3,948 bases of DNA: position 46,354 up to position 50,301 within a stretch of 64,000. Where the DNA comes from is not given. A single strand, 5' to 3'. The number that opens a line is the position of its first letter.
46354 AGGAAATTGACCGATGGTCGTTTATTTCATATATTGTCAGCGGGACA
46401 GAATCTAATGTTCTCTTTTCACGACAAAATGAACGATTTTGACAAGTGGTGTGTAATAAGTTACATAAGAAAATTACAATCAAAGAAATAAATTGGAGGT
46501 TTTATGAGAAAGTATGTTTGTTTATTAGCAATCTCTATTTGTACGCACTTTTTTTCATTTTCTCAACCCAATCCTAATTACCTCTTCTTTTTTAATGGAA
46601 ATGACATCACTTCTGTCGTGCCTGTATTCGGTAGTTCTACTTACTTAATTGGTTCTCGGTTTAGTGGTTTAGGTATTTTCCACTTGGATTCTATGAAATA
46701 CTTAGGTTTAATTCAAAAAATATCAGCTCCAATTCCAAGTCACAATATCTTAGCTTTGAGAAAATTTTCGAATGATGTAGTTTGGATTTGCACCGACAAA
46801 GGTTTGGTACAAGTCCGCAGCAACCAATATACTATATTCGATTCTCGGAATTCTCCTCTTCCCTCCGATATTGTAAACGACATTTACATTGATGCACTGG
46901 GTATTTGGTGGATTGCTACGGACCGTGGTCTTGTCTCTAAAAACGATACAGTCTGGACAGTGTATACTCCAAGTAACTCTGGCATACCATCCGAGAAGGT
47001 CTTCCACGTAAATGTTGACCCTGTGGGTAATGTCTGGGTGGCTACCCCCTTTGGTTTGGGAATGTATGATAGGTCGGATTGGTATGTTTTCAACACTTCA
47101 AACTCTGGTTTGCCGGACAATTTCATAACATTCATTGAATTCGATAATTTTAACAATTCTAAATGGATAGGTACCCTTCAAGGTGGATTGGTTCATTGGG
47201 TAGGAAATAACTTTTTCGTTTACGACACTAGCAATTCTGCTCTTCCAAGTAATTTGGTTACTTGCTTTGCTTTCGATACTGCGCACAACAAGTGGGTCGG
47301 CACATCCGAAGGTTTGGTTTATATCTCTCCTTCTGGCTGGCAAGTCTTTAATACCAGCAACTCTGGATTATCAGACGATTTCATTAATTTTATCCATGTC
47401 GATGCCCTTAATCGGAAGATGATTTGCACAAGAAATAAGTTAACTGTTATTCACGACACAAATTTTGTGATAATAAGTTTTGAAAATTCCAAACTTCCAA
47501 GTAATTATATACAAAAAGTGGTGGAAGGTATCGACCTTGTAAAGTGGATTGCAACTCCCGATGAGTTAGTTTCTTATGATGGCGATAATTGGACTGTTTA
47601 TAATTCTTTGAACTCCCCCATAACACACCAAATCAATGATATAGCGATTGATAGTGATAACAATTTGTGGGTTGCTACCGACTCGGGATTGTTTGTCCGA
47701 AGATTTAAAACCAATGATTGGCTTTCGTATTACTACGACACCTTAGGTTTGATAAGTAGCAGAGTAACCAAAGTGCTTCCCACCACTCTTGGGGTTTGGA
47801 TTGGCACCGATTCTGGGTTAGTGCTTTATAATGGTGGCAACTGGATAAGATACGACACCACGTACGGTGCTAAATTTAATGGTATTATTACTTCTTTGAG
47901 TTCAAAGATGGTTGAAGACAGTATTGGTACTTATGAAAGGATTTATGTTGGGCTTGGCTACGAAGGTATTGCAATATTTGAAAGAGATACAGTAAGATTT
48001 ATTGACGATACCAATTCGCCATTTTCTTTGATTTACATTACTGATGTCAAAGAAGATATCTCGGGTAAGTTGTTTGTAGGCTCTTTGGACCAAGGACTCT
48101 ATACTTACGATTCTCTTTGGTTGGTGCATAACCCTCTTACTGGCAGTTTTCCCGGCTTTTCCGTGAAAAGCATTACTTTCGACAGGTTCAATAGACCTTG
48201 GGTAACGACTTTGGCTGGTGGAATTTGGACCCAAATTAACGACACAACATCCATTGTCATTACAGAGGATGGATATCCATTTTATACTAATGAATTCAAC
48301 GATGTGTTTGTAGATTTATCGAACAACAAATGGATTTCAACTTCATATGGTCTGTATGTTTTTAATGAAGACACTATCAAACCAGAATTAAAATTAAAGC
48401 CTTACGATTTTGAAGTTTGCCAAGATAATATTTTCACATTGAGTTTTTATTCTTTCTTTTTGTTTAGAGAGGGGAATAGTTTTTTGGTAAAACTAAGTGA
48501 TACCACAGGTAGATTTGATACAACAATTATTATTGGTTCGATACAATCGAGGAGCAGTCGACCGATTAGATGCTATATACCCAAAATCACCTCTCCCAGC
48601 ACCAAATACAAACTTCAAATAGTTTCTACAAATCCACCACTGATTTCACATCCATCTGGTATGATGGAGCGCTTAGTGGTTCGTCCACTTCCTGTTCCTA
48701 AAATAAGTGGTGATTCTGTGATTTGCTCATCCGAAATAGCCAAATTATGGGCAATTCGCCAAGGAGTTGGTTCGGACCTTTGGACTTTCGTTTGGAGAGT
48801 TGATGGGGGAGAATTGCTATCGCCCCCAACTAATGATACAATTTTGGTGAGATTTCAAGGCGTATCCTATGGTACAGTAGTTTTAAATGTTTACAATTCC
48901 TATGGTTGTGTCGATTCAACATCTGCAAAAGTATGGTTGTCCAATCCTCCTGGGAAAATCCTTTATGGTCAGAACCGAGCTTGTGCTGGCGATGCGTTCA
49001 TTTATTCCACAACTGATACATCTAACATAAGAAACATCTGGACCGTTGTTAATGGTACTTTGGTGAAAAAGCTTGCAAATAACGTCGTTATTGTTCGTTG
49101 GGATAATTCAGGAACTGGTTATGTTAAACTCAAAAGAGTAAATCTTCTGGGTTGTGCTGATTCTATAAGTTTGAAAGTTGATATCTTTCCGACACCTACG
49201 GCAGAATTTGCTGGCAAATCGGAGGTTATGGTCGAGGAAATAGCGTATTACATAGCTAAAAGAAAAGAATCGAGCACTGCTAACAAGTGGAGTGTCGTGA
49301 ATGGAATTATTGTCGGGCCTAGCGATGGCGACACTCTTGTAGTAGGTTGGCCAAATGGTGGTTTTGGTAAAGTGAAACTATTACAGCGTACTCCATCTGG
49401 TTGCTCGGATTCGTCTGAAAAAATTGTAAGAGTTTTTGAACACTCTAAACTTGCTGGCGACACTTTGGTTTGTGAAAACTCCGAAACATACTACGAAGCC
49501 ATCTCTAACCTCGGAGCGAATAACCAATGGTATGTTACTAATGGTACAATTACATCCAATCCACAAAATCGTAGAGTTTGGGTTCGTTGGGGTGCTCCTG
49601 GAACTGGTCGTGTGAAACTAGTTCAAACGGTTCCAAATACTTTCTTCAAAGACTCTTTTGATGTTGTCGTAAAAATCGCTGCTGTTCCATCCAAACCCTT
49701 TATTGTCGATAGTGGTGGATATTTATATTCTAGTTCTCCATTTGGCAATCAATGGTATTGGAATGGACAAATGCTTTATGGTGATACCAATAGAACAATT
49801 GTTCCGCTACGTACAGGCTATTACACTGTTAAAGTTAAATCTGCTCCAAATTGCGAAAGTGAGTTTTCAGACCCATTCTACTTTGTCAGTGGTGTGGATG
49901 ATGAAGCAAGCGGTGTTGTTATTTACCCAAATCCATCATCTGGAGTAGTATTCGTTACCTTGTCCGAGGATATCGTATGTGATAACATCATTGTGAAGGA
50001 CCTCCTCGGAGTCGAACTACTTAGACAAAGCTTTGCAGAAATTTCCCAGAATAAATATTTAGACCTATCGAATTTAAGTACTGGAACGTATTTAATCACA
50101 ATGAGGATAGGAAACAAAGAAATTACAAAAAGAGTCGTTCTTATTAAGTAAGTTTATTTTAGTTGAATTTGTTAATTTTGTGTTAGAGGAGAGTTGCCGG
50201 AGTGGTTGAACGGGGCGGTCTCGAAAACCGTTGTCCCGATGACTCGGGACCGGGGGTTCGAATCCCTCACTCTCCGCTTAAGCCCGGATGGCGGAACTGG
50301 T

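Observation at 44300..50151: Four-gene operon linking a PSP1/RicT-like protein, an orphan ActD-like/ActE-like cytochrome pair, and a giant secreted Reg_prop propeller protein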

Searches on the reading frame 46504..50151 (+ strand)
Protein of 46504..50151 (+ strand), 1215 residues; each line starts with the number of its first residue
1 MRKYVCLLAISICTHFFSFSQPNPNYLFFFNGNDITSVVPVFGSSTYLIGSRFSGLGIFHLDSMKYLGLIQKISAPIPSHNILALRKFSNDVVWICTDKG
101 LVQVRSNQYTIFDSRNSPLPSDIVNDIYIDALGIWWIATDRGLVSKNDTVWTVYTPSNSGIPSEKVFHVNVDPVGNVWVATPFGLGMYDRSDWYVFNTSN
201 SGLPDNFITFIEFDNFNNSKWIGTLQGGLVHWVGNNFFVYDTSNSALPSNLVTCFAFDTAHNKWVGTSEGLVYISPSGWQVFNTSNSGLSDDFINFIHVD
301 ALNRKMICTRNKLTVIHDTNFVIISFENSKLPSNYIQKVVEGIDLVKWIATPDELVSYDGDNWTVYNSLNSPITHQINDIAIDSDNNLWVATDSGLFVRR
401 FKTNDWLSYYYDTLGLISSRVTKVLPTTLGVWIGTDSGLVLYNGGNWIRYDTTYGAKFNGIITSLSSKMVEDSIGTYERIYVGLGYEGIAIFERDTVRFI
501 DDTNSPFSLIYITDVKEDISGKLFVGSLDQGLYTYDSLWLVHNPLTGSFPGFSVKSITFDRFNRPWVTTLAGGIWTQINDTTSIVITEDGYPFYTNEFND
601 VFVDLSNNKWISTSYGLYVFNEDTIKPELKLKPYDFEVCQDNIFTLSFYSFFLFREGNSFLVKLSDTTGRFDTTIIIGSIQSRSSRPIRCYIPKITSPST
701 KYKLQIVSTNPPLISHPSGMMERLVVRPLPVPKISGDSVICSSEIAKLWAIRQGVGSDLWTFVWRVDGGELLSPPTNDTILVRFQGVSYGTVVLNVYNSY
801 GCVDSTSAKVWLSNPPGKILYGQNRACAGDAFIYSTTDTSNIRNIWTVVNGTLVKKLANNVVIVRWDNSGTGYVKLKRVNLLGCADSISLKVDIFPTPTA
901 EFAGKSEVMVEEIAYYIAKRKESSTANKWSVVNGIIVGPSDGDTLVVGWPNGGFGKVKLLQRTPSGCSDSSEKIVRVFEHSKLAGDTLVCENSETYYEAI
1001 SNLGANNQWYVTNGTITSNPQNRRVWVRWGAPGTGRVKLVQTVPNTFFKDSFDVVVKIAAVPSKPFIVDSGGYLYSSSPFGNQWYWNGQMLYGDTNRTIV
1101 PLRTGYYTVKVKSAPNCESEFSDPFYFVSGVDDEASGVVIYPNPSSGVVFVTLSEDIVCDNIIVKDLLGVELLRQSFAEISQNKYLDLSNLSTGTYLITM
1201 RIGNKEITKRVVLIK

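Call 3: search_protein_families(library=pfam, proteins=[window:46504-50151:+], max_evalue=1)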
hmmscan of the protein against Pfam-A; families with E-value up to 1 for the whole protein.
window:46504-50151:+ (1215 aa): 4 families
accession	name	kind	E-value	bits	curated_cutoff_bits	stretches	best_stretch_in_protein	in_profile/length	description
PF07494.17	Reg_prop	-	1.2e-14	53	20.4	2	375-393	5-23/24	Two component regulator propeller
PF18962.6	Por_Secre_tail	-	2.2e-12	47.5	27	1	1140-1212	1-74/75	Secretion system C-terminal sorting domain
PF08450.18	SGL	-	0.11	12.5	26.3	0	380-404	189-213/246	SMP-30/Gluconolactonase/LRE-like region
PF21474.3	DNApolII_N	-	0.74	10.1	25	0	93-105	19-31/36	DNA polymerase II, N-terminal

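Call 4: search_protein_families(library=ncbifam, proteins=[window:46504-50151:+], max_evalue=1)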
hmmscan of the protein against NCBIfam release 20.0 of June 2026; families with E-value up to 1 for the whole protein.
window:46504-50151:+ (1215 aa): 4 families
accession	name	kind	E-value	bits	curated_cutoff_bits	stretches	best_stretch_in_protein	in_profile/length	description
NF052228.1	T9SS_PorZ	equivalog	2.1e-24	86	260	6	244-369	526-670/757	type IX secretion system anionic LPS delivery protein PorZ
TIGR04183.1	Por_Secre_tail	domain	3.8e-09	36.4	23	1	1140-1212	1-70/72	T9SS type A sorting domain-containing protein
NF038113.1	T9SSA_dep_M36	equivalog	2.6e-06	25.9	885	1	1136-1213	791-868/869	T9SS-dependent M36 family metallopeptidase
NF052644.1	T9SS_DNase_Rie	equivalog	0.043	13.1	260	1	1178-1212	215-249/251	T9SS-dependent surface endonuclease, AS87_RS02955 family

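Call 68: search_solved_structures(query=window:46504-50151:+, max_evalue=0.01)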
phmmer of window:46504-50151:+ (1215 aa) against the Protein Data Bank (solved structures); distinct sequences matched with E-value up to 0.01: 2.
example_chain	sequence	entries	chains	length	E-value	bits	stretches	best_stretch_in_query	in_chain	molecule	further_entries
3v9f_A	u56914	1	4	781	5.8e-22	80.4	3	110-280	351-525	Two-component system sensor histidine kinase/response regulator, hybrid (One-component sys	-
4a2l_A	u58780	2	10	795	8e-16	60.1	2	153-586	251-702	TWO-COMPONENT SYSTEM SENSOR HISTIDINE KINASE/RESPONSE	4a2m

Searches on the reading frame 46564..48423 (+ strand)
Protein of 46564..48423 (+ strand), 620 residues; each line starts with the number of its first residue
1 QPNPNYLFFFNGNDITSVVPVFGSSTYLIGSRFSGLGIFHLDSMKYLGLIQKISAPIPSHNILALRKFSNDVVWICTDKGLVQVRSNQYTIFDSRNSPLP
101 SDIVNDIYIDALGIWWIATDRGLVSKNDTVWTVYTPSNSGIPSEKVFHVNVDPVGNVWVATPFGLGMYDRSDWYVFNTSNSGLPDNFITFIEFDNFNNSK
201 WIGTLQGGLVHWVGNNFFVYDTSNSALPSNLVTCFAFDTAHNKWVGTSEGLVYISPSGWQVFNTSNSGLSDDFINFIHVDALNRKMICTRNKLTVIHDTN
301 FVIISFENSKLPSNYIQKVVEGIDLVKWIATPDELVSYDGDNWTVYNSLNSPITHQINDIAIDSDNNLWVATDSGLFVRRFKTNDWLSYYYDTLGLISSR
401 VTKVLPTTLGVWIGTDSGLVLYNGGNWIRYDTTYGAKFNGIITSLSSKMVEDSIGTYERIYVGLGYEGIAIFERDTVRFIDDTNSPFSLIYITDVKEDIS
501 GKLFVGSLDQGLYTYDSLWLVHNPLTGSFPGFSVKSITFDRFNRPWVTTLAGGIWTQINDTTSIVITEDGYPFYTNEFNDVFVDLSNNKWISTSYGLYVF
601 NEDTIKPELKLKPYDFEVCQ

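Call 80: predict_structure(protein=window:46564-48423:+)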
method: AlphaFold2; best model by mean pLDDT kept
length: 620 residues; sequences in the alignment: 1
mean_pLDDT: 33.5   pTM: 0.21
mean pLDDT of the five models: 33.5, 28.7, 28.0, 28.0, 26.5
residues with pLDDT >= 90: 0; 70-90: 0; 50-70: 0; < 50: 620
segments of 3 or more residues with pLDDT < 50: 1-620
pLDDT, mean of each block of 10 residues (from residue 1): 40 42 38 35 34 28 36 41 39 34 36 35 34 32 30 31 30 29 30 32 35 39 36 37 38 33 31 29 31 35 35 34 36 37 38 36 38 36 27 25 25 40 40 33 38 42 41 41 33 28 28 24 25 29 29 27 33 32 30 30 31 26
secondary structure, 60 per line:
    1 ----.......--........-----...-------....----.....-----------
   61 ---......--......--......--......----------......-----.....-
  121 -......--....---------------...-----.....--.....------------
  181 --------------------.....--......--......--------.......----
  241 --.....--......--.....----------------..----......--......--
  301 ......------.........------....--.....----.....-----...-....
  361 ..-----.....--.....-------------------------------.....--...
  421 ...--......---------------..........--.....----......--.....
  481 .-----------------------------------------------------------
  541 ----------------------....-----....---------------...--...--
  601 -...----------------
elements in order: E5-11 E14-21 E27-29 E37-40 E45-49 E64-69 E72-77 E80-85 E88-93 E104-109 E115-119 E122-127 E130-133 E149-151 E157-161 E164-168 E201-205 E208-213 E216-221 E230-236 E243-247 E250-255 E258-262 E285-290 E293-298 E301-306 H313-321 E328-331 E334-338 E343-347 E353-355 E357-362 E368-372 E375-379 E411-415 E418-423 E426-431 H447-456 E459-463 E468-473 E476-481 E563-566 E572-575 E591-593 E596-598

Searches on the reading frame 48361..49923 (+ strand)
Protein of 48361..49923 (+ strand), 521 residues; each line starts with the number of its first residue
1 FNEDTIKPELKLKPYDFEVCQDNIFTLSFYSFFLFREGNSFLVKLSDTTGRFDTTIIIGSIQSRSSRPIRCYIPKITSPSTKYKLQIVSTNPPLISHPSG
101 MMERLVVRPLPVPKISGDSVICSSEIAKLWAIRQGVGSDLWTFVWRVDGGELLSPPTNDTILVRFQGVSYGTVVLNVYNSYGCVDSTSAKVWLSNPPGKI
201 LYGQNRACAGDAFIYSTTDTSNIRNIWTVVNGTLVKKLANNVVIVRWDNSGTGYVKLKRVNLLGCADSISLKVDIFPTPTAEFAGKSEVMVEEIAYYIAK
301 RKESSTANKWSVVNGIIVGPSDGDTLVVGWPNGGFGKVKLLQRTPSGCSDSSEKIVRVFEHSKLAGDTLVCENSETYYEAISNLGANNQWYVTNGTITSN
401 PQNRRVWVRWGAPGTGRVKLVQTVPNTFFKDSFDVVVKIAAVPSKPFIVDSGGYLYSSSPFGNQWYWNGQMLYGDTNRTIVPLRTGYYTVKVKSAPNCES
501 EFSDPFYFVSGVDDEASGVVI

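Call 82: search_protein_families(library=pfam, proteins=[window:48361-49923:+], max_evalue=1)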
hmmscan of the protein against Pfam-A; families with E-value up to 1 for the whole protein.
window:48361-49923:+ (521 aa): 3 families
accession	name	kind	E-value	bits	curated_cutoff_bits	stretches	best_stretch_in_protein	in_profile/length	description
PF19408.5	PKD_6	-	0.00016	22.4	25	1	202-272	9-81/82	PKD-like domain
PF08308.17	PEGA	-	0.095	13.1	20.8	1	457-493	7-42/71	PEGA domain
PF06832.18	BiPBP_C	-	0.18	12.2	26.8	0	463-492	46-78/90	Penicillin-Binding Protein C-terminus Family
